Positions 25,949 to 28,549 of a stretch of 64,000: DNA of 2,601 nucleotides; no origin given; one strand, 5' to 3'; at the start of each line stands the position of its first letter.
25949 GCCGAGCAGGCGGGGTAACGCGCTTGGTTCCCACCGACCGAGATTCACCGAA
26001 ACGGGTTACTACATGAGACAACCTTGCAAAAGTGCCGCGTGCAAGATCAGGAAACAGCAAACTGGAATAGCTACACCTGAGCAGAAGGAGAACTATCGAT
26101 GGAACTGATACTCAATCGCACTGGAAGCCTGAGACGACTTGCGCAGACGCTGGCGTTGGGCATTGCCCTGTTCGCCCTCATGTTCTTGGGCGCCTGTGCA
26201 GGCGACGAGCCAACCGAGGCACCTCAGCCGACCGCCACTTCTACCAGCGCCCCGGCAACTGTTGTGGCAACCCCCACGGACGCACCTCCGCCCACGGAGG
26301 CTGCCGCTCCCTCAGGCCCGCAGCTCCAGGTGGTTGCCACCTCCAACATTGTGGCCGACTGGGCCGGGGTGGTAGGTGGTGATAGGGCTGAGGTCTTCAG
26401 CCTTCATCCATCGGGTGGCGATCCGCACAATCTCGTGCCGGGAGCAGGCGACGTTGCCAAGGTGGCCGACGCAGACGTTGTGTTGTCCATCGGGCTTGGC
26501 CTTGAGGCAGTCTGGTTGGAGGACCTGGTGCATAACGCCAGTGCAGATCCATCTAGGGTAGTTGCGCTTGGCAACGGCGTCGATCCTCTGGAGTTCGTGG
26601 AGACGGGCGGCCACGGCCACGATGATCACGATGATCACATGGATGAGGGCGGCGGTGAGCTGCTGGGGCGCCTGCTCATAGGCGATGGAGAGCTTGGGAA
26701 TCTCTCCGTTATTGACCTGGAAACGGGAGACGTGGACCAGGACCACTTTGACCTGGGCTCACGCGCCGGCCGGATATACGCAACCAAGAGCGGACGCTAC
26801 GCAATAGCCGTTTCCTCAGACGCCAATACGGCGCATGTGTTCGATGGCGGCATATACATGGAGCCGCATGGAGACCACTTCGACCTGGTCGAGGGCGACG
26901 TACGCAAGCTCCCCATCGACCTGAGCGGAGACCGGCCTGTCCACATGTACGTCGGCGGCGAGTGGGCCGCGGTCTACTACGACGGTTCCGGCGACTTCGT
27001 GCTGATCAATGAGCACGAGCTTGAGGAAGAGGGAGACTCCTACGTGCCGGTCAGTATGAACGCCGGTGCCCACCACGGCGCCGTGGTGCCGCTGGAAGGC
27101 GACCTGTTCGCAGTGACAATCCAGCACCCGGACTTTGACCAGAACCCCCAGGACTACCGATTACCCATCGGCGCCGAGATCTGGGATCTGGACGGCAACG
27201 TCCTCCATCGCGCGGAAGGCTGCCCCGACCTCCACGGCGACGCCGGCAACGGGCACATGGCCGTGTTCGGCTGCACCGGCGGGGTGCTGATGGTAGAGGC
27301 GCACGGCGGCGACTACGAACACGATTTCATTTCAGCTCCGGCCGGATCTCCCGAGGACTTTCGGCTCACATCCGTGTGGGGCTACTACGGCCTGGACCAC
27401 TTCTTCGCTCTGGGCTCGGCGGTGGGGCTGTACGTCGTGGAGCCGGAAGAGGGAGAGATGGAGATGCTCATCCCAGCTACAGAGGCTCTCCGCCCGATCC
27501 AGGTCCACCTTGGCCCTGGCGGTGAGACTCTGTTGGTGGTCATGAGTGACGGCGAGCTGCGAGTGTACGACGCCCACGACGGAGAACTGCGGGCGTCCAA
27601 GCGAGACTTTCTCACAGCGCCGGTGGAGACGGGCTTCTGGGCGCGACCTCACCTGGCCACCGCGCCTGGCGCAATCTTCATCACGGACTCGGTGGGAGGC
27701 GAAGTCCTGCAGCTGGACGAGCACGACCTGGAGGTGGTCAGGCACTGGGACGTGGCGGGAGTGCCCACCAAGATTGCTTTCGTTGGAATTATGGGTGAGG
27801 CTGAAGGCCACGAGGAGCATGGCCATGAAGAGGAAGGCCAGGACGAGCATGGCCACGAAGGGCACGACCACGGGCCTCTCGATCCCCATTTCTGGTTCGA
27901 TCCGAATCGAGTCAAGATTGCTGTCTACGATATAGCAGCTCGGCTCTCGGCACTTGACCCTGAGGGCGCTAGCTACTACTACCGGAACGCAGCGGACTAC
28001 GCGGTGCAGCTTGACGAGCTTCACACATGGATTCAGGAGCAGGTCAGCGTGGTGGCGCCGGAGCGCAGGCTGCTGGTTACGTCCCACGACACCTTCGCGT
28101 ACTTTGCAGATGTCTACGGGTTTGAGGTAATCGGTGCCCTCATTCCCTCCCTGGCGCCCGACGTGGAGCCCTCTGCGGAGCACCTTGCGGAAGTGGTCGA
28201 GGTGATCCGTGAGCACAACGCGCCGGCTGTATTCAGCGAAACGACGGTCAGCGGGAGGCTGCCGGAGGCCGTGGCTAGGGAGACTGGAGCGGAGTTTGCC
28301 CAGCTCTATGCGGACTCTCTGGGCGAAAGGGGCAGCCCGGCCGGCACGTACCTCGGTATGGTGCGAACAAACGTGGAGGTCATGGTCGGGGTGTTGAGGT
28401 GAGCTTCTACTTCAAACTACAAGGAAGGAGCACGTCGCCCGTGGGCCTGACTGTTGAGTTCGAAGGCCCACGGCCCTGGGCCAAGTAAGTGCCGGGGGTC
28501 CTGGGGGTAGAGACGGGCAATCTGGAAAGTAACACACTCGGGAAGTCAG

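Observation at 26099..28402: ZnuA-type binding protein with a whole beta-propeller-like domain nested in its His-rich loop (possible built-in AztD-like metallochaperone)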

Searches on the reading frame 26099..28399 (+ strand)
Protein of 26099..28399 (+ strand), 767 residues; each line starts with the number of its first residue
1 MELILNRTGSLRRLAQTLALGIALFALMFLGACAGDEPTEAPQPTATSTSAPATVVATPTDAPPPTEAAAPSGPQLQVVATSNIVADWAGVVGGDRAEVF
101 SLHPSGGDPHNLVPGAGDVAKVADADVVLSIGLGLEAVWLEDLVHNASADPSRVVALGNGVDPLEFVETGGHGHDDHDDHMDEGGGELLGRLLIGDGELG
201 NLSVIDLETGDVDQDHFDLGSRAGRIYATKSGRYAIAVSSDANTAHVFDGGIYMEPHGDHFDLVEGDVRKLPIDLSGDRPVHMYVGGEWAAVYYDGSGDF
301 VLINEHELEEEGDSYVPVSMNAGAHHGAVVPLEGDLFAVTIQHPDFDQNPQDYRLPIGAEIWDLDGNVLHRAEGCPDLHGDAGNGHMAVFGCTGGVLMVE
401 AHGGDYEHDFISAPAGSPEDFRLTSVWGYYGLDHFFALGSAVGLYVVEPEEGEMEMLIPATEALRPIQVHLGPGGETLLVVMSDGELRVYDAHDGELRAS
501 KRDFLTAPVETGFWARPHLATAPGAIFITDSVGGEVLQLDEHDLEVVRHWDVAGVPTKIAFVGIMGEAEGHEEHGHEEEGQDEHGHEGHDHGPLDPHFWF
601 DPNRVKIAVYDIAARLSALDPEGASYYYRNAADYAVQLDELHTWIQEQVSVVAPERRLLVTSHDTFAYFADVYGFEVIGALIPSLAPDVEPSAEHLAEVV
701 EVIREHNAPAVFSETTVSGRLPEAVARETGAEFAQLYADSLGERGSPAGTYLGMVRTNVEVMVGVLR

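Call 3: search_protein_families(library=pfam, proteins=[window:26099-28399:+], max_evalue=1)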
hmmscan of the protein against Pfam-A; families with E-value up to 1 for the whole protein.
window:26099-28399:+ (767 aa): 2 families
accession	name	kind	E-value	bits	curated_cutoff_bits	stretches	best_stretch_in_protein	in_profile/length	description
PF01297.22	ZnuA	-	9.6e-78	261.7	29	2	570-763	82-261/263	Zinc-uptake complex component A periplasmic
PF12894.13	ANAPC4_WD40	-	0.23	12.2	22.9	1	472-498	47-73/91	Anaphase-promoting complex subunit 4 WD40 domain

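Call 4: search_protein_families(library=ncbifam, proteins=[window:26099-28399:+], max_evalue=1)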
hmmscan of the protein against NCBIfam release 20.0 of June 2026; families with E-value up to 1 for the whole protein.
window:26099-28399:+ (767 aa): 13 families
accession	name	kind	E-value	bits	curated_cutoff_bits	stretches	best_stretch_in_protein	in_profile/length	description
NF040870.1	AztC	equivalog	1.1e-70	238.3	350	2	578-764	99-275/277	zinc ABC transporter substrate-binding protein AztC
NF053842.1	MnTportMntCDein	equivalog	9e-67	225.2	400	2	578-763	93-279/281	manganese ABC transporter substrate-binding protein MntC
TIGR03772.1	anch_rpt_subst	equivalog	1e-45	156.4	350.45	2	589-763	311-482/486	anchored repeat ABC transporter, substrate-binding protein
NF053703.1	Mn_SBP_EfaA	exception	1.7e-43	149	485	2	591-761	135-304/310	Mn/Fe ABC transporter substrate-binding lipoprotein EfaA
NF040928.1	ABC_lipo_SloC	subfamily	5.3e-37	127.6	525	2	589-762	126-298/304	metal ABC transporter substrate-binding lipoprotein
NF038015.2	AztD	exception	1.8e-36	125.6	400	1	198-562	5-354/356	zinc metallochaperone AztD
NF047355.1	ABC_bind_Mn_Staph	exception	4.9e-31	108.1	500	2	589-763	132-305/309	manganese ABC transporter substrate-binding lipoprotein MntC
NF033605.1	Zn_bnd_ABC_AdcA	exception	6.3e-28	98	700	2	570-737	127-290/517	zinc ABC transporter substrate-binding lipoprotein AdcA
NF007091.2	PRK09545.1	equivalog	5.4e-26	91.5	268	2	568-743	123-292/318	zinc ABC transporter substrate-binding protein ZnuA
NF041516.1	PA2928_fam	subfamily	0.0033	16.8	70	1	471-510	98-136/376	PA2928 family protein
NF058595.1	invert_tail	domain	0.006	16.9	37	1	6-58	45-98/113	lipo-invert putative C-terminal anchoring domain-containing protein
NF041057.1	Rcas_1661_fam_Se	equivalog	0.012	15.2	190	1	23-77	2-55/247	Rcas_1661 family thioredoxin-like (seleno)lipoprotein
NF053527.1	lipo_Cory_WKLS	subfamily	0.21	11.5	105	1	20-68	3-51/166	WKL family lipoprotein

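Call 10: find_homologous_proteins(query=window:26099-28399:+, max_evalue=1e-10)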
Query window:26099-28399:+ (767 aa): 793 proteins with E <= 1e-10 among 8000 candidates; the best 120 are listed.
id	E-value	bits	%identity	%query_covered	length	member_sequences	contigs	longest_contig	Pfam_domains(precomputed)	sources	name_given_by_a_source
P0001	0.0e+0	1747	100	100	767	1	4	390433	PF01297.23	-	-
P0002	0.0e+0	1451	83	100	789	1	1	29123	PF01297.23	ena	-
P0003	0.0e+0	1387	81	100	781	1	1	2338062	PF01297.23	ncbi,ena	-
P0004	0.0e+0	1386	81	100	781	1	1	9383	PF01297.23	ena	-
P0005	0.0e+0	1373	79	100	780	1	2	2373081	PF01297.23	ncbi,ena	-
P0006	0.0e+0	1360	78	100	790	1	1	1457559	PF01297.23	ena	-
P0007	0.0e+0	1340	77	100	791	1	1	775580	PF01297.23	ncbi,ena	-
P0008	0.0e+0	1334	76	100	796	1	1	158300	PF01297.23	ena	-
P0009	0.0e+0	1326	76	100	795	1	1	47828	PF01297.23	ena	-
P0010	0.0e+0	1319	77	98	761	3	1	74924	PF01297.23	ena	-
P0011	0.0e+0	1319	75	100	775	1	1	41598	PF01297.23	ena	-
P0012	0.0e+0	1316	73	77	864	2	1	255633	PF01297.23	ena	-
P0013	0.0e+0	1315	75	100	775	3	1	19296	PF01297.23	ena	-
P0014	0.0e+0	1309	81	91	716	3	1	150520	PF01297.23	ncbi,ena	-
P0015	0.0e+0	1309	74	100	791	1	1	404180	PF01297.23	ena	-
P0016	0.0e+0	1307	76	100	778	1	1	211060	PF01297.23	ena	-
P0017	0.0e+0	1299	74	100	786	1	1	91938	PF01297.23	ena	-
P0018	0.0e+0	1297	77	100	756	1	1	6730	PF01297.23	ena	-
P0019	0.0e+0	1297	77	100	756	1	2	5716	PF01297.23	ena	-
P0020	0.0e+0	1297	76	100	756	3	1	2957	PF01297.23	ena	-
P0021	0.0e+0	1296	75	100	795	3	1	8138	PF01297.23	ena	-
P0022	0.0e+0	1284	73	100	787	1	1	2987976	PF01297.23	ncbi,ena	-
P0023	0.0e+0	1279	75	100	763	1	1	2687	PF01297.23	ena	-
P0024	0.0e+0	1277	82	90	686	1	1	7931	PF01297.23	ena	-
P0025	0.0e+0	1277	73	100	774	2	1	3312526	PF01297.23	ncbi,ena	-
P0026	0.0e+0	1271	71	100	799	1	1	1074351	PF01297.23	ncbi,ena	-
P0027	0.0e+0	1264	72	99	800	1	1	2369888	PF01297.23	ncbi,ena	-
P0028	0.0e+0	1255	73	100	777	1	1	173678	PF01297.23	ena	-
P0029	0.0e+0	1246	74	100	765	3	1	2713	PF01297.23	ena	-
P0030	0.0e+0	1237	74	100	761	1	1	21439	PF01297.23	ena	-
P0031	0.0e+0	1206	70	100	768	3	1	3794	PF01297.23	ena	-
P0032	0.0e+0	1203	76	90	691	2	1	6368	PF01297.23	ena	-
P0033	0.0e+0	1201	73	96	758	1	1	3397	PF01297.23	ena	-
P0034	0.0e+0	1195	69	100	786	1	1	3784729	PF01297.23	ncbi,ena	-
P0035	0.0e+0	1191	74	91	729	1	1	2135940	PF01297.23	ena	-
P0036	0.0e+0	1191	76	91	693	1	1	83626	PF01297.23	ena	-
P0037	0.0e+0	1190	69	100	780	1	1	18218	PF01297.23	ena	-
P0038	0.0e+0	1187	68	100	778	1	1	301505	PF01297.23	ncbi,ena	-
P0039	0.0e+0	1170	68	100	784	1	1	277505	PF01297.23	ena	-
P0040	0.0e+0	1166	67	100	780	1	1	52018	PF01297.23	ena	-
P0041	0.0e+0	1164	68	100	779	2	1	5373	PF01297.23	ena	-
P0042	0.0e+0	1163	72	96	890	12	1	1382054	PF01297.23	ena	-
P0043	0.0e+0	1149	67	100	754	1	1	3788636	PF01297.23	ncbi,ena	-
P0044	0.0e+0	1147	67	100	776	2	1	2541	PF01297.23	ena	-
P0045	0.0e+0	1146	67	100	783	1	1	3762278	PF01297.23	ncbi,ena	-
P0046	0.0e+0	1139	67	100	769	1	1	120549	PF01297.23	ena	-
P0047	0.0e+0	1138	82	76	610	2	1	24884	PF01297.23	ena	-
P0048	0.0e+0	1134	68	99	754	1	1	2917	PF01297.23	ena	-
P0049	0.0e+0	1126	64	99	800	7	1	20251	PF01297.23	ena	-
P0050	0.0e+0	1122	66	98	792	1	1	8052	PF01297.23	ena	-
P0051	0.0e+0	1119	65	100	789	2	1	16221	PF01297.23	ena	-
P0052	0.0e+0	1119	66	98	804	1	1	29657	PF01297.23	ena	-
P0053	0.0e+0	1119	65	98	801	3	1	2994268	PF01297.23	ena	-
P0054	0.0e+0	1119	69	92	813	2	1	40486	PF01297.23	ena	-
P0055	0.0e+0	1118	71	93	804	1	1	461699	PF01297.23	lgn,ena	-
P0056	0.0e+0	1118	69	91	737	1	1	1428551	PF01297.23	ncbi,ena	-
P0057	0.0e+0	1118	67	100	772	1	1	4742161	PF01297.23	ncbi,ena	-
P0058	0.0e+0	1118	66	98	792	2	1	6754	PF01297.23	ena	-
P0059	0.0e+0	1117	70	93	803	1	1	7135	PF01297.23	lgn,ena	-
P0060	0.0e+0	1116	65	73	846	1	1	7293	PF01297.23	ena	-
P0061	0.0e+0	1116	66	100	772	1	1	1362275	PF01297.23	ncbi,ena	-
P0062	0.0e+0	1116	66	100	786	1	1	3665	PF01297.23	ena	-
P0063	0.0e+0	1115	67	98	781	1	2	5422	PF01297.23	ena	-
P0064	0.0e+0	1115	66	98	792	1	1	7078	PF01297.23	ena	-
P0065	0.0e+0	1115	66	100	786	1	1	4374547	PF01297.23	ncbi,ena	-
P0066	0.0e+0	1114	66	98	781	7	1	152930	PF01297.23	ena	-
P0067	0.0e+0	1114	70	96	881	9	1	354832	PF01297.23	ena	-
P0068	0.0e+0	1111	65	100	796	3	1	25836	PF01297.23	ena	-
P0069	0.0e+0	1110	71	91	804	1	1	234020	PF01297.23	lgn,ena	-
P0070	0.0e+0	1110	65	98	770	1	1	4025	PF01297.23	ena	-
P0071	0.0e+0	1109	66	100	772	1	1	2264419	PF01297.23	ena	-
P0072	0.0e+0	1108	65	100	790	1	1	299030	PF01297.23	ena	-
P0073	0.0e+0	1105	65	100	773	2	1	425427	PF01297.23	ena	-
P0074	0.0e+0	1104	65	100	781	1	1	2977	PF01297.23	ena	-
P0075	0.0e+0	1104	67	100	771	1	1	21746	PF01297.23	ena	-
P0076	0.0e+0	1104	76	86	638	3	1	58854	PF01297.23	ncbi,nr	ncbi:MAG: zinc ABC transporter substrate-binding protein, partial [Dehalococcoidia bacterium]|nr:zin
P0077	0.0e+0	1103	65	100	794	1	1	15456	PF01297.23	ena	-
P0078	0.0e+0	1103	66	100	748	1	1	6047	PF01297.23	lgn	-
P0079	0.0e+0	1102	66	100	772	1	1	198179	PF01297.23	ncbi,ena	-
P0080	0.0e+0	1100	70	90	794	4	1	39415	PF01297.23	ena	-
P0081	0.0e+0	1100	68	91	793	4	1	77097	PF01297.23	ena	-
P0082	0.0e+0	1099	69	90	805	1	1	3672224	PF01297.23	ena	-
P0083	0.0e+0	1099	64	99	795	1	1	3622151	PF01297.23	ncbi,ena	-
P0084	0.0e+0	1099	65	100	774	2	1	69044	PF01297.23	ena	-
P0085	0.0e+0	1096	69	90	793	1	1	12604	PF01297.23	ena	-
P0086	0.0e+0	1095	64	100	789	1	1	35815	PF01297.23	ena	-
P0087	0.0e+0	1095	62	100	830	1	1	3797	PF01297.23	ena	-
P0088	0.0e+0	1095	69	91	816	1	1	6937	PF01297.23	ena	-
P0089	0.0e+0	1093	66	100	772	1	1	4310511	PF01297.23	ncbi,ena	-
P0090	0.0e+0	1093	70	90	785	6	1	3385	PF01297.23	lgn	-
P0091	0.0e+0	1092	65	100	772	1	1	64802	PF01297.23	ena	-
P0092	0.0e+0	1090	63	100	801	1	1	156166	PF01297.23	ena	-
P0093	0.0e+0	1089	65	100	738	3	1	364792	PF01297.23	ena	-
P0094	0.0e+0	1089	64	100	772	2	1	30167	PF01297.23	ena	-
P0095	0.0e+0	1087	69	96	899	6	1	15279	PF01297.23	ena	-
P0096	0.0e+0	1085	65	100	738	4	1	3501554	PF01297.23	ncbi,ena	-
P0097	0.0e+0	1085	63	100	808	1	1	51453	PF01297.23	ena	-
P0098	0.0e+0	1085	63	99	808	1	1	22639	PF01297.23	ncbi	-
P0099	0.0e+0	1084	67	96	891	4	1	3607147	PF01297.23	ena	-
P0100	0.0e+0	1084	64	100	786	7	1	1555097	PF01297.23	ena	-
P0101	0.0e+0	1084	64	71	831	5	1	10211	PF01297.23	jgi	-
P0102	0.0e+0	1084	64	100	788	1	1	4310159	PF01297.23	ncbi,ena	-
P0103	0.0e+0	1082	63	99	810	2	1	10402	PF01297.23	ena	-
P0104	0.0e+0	1081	63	100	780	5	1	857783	PF01297.23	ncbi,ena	-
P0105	0.0e+0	1080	-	-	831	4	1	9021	PF01297.23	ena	-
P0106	0.0e+0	1079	68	91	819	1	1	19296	PF01297.23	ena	-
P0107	0.0e+0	1078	69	91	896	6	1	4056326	PF01297.23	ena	-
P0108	0.0e+0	1075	82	74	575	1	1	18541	PF01297.23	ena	-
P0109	0.0e+0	1073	64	100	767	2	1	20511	PF01297.23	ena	-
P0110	0.0e+0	1071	79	75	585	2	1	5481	PF01297.23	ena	-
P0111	0.0e+0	1070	61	100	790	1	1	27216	PF01297.23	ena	-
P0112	0.0e+0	1069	63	100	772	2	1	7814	PF01297.23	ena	-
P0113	0.0e+0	1068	71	87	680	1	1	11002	PF01297.23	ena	-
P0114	0.0e+0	1066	62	100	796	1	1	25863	PF01297.23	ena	-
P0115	0.0e+0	1066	62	100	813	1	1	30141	PF01297.23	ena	-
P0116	0.0e+0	1064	61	100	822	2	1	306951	PF01297.23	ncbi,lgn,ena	-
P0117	0.0e+0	1062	64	95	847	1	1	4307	PF01297.23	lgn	-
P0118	0.0e+0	1061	65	95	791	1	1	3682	PF01297.23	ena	-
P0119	0.0e+0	1060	60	100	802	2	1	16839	PF01297.23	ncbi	-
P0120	0.0e+0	1060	63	100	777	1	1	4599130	PF01297.23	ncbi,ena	-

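Call 11: search_solved_structures(query=window:26099-28399:+, max_evalue=0.001, show_alignments=0)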
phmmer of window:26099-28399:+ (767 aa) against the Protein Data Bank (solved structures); distinct sequences matched with E-value up to 0.001: 54.
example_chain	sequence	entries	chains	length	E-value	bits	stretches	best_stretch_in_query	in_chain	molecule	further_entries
1psz_A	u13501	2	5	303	1.7e-36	129.2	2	589-761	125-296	PROTEIN (SURFACE ANTIGEN PSAA) | MANGANESE ABC TRANSPORTER SUBSTRATE-BINDING LIPOPROTEIN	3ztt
4utp_A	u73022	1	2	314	1.9e-36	129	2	589-761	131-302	MANGANESE ABC TRANSPORTER SUBSTRATE-BINDING LIPOPROTEIN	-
4uto_A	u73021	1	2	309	8.8e-36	126.8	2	589-761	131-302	MANGANESE ABC TRANSPORTER SUBSTRATE-BINDING LIPOPROTEIN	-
3zk8_A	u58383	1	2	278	4.1e-35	124.6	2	589-761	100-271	MANGANESE ABC TRANSPORTER SUBSTRATE-BINDING LIPOPROTEIN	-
3zk7_A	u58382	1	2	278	4.1e-35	124.6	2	589-761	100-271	MANGANESE ABC TRANSPORTER SUBSTRATE-BINDING LIPOPROTEIN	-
6q1c_A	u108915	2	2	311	1.2e-34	123.1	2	587-761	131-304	Periplasmic chelated iron-binding protein YfeA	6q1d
5uxs_A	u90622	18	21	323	1.4e-34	122.8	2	587-762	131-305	Periplasmic chelated iron-binding protein YfeA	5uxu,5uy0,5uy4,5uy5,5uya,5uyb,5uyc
3zk9_A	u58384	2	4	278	2e-34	122.3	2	589-761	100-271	MANGANESE ABC TRANSPORTER SUBSTRATE-BINDING LIPOPROTEIN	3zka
5w56_A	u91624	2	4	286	4e-34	121.3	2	591-763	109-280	Periplasmic solute binding protein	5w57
5kzj_A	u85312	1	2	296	9.5e-34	120.1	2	592-763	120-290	Periplasmic solute binding protein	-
6xpn_B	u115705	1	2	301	7.1e-33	117.2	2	591-763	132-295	Periplasmic solute binding protein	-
5hx7_A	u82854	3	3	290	1.4e-32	116.2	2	594-761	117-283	Manganese-binding lipoprotein MntA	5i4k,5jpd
3mfq_A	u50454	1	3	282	1.6e-32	116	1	593-766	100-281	High-affinity zinc uptake system protein znuA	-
4irm_A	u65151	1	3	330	3.6e-32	114.9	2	595-763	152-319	Mn transporter; MntC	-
3hh8_A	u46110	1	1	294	7.2e-32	113.9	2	590-761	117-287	Metal ABC transporter substrate-binding lipoprotein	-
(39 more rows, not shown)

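Call 12: find_related_loci(query=window:26099-28399:+, collection=genome_contigs, flank=10000)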
Query window:26099-28399:+ (767 aa) in genome_contigs; peptide patterns used: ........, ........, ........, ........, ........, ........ (x = any residue, [..] = any of these).
366 stretches matched a pattern; 110 encode a relative of the query (tblastn E <= 1e-3); the best 80 are kept; 78 distinct loci.
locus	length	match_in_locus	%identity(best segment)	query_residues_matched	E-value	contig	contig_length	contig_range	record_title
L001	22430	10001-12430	76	1-767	0e+0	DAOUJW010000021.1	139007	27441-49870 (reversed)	MAG TPA_asm: Dehalococcoidia bacterium isolate S34_281 k113_1533864, whole genome shotgun sequence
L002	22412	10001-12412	77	1-767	0e+0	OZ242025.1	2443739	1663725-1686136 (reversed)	MAG: Dehalococcoidia bacterium isolate 154789fe-1cbe-4e12-9e25-a4d867c0b0dd genome assembly, chromosome: 1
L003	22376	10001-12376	77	2-767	0e+0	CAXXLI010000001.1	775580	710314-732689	MAG: Dehalococcoidia bacterium isolate 9897fa5f-a7d9-472a-8fac-ec7462edf643 genome assembly, contig: contig_1, whole gen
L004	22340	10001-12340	79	1-767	0e+0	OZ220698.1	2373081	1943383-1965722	MAG: Dehalococcoidia bacterium isolate 1c31877f-31fb-4be5-889e-2983ccd84c47 genome assembly, chromosome: 1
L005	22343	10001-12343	81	1-767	0e+0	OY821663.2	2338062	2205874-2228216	MAG: Dehalococcoidia bacterium isolate 04ec0ed8-798b-4585-a8de-e3c995a4e665 genome assembly, chromosome: 1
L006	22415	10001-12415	72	2-767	0e+0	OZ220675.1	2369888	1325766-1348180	MAG: Dehalococcoidia bacterium isolate ea37d81f-01db-49a7-af8b-960c32e5f49c genome assembly, chromosome: 1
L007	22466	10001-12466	61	1-767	0e+0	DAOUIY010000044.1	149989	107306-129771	MAG TPA_asm: Dehalococcoidia bacterium isolate S32_229 k113_4445767, whole genome shotgun sequence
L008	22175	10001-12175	64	37-767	0e+0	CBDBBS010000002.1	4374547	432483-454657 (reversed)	MAG: Dehalococcoidia bacterium isolate ddb4ac3d-8f21-48f8-a382-dd94587b0ab6 genome assembly, contig: contig_2, whole gen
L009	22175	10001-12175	64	37-767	0e+0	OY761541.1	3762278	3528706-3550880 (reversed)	MAG: Dehalococcoidia bacterium isolate f9b9afb7-0d58-404f-89de-58ff16bbafec genome assembly, chromosome: 1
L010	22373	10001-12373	77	1-767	0e+0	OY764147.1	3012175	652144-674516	MAG: Dehalococcoidia bacterium isolate f074cb40-e989-4081-8985-b43b9a8eea1d genome assembly, chromosome: 1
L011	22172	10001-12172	63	32-767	0e+0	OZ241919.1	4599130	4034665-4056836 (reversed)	MAG: Dehalococcoidia bacterium isolate 6c1ee286-a86d-453a-9dbe-4da6ae1069d1 genome assembly, chromosome: 1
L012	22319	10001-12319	58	11-767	0e+0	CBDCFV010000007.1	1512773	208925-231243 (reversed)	MAG: Dehalococcoidia bacterium isolate 9c3c1ea3-44c0-4b18-a908-b6ba16db4234 genome assembly, contig: contig_7, whole gen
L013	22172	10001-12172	62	41-766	0e+0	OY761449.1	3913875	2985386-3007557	MAG: Dehalococcoidia bacterium isolate 8faaec51-6d46-4fc3-9050-60b85d5760d4 genome assembly, chromosome: 1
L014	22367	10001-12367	58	5-767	0e+0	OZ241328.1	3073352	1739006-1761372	MAG: Dehalococcoidia bacterium isolate 7e64c242-f5c6-42d9-bcc4-5b07c16e2bb2 genome assembly, chromosome: 1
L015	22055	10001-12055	65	75-766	0e+0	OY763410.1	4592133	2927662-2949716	MAG: Dehalococcoidia bacterium isolate 8eeee495-67cd-41f6-86a6-ff8f0dc0d692 genome assembly, chromosome: 1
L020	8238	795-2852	63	73-766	0e+0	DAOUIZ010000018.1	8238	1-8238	MAG TPA_asm: Dehalococcoidia bacterium isolate S32_232 k113_675268, whole genome shotgun sequence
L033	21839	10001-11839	64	5-565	0e+0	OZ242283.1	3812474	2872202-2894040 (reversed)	MAG: Dehalococcoidia bacterium isolate d63046ed-7a55-4dc1-8bb2-d3050b7f4681 genome assembly, chromosome: 1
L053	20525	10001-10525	87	593-767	2e-91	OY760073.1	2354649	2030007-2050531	MAG: Dehalococcoidia bacterium isolate c30765d4-caf5-4d90-88bc-dc8b2ca32de7 genome assembly, chromosome: 1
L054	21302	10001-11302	70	1-767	5e-71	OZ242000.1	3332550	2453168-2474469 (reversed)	MAG: Acidimicrobiia bacterium isolate 2de4d7b0-df0b-474f-a321-03b588d4267d genome assembly, chromosome: 1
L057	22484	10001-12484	35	175-574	1e-61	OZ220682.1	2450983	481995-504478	MAG: Dehalococcoidia bacterium isolate 0d331d3b-d7ed-4eba-809e-4bb0832fe511 genome assembly, chromosome: 1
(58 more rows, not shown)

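Call 13: find_encoding_contigs(protein=P0001, flank=10000, max_places=4)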
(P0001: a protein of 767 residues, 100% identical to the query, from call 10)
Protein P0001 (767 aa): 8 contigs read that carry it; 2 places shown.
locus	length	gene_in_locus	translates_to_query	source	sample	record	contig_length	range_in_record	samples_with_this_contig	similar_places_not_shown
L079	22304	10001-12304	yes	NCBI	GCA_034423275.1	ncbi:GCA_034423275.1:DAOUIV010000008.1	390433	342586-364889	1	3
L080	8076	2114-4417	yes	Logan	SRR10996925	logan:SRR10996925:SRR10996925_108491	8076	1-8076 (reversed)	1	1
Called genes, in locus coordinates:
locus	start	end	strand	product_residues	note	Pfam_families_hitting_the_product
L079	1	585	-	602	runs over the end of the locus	PF19291:TREH_N, PF00723:Glyco_hydro_15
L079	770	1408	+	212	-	PF01135:PCMT, PF13847:Methyltransf_31 (weak)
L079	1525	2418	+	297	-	PF01040:UbiA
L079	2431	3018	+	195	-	PF02441:Flavoprotein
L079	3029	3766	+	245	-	PF01209:Ubie_methyltran, PF13489:Methyltransf_23, PF13847:Methyltransf_31, PF08241:Methyltransf_11, PF08242:Methyltransf_12, PF13649:Methyltransf_25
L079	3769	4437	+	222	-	PF03070:TENA_THI-4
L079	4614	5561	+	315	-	PF01073:3Beta_HSD, PF01370:Epimerase, PF04321:RmlD_sub_bind, PF05368:NmrA, PF07993:NAD_binding_4 (faint), PF13460:NAD_binding_10, PF16363:GDP_Man_Dehyd (weak)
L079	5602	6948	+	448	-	PF08245:Mur_ligase_M, PF27239:FOL3_C, PF02875:Mur_ligase_C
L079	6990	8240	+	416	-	PF00109:ketoacyl-synt, PF02801:Ketoacyl-synt_C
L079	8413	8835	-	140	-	PF01850:PIN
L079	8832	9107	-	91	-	-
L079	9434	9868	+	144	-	PF01475:FUR, PF12840:HTH_20 (faint), PF08279:HTH_11 (weak)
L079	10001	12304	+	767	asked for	PF01297:ZnuA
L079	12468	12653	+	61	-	-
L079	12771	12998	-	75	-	-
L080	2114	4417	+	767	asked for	PF01297:ZnuA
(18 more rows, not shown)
